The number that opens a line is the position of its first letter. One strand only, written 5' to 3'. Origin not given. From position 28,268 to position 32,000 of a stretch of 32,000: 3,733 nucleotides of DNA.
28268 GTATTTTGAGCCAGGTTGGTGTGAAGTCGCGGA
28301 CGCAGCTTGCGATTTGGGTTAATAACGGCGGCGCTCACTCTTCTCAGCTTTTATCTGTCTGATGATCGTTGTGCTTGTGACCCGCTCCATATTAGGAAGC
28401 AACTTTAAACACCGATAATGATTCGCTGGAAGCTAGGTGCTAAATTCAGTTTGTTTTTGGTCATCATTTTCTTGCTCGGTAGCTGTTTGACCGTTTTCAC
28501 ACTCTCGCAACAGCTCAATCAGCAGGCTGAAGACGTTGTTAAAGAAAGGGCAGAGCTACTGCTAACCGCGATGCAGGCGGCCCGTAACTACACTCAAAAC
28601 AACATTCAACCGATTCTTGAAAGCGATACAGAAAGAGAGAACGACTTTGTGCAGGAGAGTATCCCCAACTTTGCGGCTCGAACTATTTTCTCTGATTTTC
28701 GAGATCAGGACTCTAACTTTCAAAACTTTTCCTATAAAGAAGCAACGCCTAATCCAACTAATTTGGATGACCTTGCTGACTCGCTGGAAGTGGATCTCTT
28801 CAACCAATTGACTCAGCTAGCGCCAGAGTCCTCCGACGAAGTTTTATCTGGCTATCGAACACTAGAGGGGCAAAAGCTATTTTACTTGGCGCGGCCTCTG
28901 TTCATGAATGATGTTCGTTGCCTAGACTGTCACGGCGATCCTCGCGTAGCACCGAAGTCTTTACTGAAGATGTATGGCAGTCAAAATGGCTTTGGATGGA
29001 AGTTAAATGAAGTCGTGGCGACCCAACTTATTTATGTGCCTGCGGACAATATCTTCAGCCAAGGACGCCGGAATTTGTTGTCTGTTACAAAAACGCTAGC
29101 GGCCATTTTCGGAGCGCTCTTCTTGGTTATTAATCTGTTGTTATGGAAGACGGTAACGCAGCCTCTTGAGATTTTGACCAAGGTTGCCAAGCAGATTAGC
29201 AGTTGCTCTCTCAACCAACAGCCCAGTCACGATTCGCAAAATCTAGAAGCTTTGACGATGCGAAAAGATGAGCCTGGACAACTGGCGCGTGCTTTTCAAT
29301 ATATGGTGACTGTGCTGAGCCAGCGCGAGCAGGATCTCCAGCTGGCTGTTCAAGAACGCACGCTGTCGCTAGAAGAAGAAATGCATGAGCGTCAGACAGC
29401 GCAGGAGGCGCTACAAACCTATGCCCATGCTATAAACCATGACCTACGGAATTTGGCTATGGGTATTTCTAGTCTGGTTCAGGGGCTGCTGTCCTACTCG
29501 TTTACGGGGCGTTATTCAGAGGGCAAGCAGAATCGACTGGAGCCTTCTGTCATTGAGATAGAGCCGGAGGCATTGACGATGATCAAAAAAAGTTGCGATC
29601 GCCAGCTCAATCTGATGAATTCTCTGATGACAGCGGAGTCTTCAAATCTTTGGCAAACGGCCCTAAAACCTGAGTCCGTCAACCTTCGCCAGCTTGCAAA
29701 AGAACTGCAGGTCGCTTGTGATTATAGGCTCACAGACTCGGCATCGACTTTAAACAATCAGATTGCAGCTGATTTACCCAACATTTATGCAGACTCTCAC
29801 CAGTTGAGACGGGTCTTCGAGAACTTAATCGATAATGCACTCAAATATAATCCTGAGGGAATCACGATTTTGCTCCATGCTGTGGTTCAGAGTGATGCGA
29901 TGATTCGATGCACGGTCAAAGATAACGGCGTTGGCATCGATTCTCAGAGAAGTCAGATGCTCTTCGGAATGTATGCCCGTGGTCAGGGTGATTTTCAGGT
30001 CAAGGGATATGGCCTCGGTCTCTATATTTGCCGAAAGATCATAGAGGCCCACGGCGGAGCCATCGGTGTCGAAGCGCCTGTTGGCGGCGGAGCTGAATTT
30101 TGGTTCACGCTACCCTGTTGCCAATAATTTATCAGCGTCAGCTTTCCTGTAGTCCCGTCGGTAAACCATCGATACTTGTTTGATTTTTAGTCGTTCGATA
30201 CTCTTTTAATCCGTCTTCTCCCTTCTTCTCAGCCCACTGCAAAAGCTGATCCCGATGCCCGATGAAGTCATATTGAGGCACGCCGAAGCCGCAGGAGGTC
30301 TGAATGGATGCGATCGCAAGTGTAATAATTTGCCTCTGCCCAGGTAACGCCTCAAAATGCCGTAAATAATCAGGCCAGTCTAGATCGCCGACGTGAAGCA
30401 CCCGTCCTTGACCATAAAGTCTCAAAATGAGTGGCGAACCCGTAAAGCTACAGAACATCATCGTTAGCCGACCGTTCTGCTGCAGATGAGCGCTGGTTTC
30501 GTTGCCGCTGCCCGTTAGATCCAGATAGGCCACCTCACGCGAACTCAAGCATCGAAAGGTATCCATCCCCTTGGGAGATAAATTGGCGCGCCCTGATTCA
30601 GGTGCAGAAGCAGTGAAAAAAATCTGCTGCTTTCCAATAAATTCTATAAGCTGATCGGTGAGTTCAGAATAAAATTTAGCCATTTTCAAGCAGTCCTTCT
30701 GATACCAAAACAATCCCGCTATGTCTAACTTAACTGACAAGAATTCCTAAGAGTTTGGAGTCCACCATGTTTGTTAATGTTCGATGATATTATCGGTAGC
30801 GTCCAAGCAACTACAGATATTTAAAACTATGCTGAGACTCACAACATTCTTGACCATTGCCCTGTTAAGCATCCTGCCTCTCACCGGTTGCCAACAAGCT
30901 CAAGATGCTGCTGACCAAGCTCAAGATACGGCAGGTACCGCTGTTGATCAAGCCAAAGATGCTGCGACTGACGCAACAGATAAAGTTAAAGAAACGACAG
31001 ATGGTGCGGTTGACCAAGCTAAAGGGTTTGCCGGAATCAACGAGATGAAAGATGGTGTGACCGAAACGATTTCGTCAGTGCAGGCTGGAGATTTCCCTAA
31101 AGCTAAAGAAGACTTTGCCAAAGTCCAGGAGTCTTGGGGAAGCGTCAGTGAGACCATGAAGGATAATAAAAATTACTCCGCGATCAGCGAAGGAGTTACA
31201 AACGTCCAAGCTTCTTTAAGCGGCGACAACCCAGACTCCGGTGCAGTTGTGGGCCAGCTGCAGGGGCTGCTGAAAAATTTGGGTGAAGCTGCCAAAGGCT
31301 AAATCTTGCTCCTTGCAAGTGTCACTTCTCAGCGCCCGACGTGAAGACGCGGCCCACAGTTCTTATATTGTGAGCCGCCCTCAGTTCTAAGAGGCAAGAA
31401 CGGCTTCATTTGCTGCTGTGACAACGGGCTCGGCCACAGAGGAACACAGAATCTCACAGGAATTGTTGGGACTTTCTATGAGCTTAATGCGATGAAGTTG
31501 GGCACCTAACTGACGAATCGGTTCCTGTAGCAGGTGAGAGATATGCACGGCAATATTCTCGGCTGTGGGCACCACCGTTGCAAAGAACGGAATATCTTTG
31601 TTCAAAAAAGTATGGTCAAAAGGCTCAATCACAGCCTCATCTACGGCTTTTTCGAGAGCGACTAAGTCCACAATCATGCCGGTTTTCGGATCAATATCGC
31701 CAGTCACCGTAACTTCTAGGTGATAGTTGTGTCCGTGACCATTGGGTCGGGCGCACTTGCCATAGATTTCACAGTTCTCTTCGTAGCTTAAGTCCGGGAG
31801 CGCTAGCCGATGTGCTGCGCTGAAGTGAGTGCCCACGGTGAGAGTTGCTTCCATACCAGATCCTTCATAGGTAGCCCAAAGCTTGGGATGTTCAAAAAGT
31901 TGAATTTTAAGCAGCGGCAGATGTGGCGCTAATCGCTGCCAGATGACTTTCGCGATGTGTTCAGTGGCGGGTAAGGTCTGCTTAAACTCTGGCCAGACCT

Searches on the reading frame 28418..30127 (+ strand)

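Call 46: search_protein_families(library=pfam, proteins=[window:28418-30127:+], max_evalue=0.0001)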
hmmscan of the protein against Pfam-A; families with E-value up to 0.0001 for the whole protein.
window:28418-30127:+ (569 aa): 2 families
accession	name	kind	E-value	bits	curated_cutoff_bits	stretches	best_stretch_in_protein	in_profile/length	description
PF11845.13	Tll0287-like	-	2.4e-37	129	24.1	1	34-208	1-144/144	Tll0287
PF02518.31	HATPase_c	-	2.7e-25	89.4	26.4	1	459-566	2-108/111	Histidine kinase-, DNA gyrase B-, and HSP90-like ATPase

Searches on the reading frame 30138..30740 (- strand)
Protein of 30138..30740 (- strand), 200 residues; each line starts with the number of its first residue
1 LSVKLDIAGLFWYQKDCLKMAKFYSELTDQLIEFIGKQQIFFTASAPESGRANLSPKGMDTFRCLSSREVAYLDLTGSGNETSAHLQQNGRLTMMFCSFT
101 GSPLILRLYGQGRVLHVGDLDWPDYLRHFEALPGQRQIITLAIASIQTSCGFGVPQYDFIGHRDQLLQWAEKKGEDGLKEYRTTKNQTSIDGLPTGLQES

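Call 46: search_protein_families(library=pfam, proteins=[window:30138-30740:-], max_evalue=0.0001)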
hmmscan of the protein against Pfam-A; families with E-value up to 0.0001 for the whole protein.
window:30138-30740:- (200 aa): 1 family
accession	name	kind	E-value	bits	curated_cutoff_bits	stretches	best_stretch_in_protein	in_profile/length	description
PF01243.27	PNPOx_N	-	3.4e-09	37.6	28.1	1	27-148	1-118/120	Pyridoxamine 5'-phosphate oxidase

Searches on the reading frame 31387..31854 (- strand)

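Call 46: search_protein_families(library=pfam, proteins=[window:31387-31854:-], max_evalue=0.0001)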
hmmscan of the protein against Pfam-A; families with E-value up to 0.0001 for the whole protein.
window:31387-31854:- (155 aa): 1 family
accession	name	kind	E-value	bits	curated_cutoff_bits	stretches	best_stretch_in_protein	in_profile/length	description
PF01242.24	PTPS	-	2e-35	121.8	22.4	1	5-135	2-118/121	6-pyruvoyl tetrahydropterin synthase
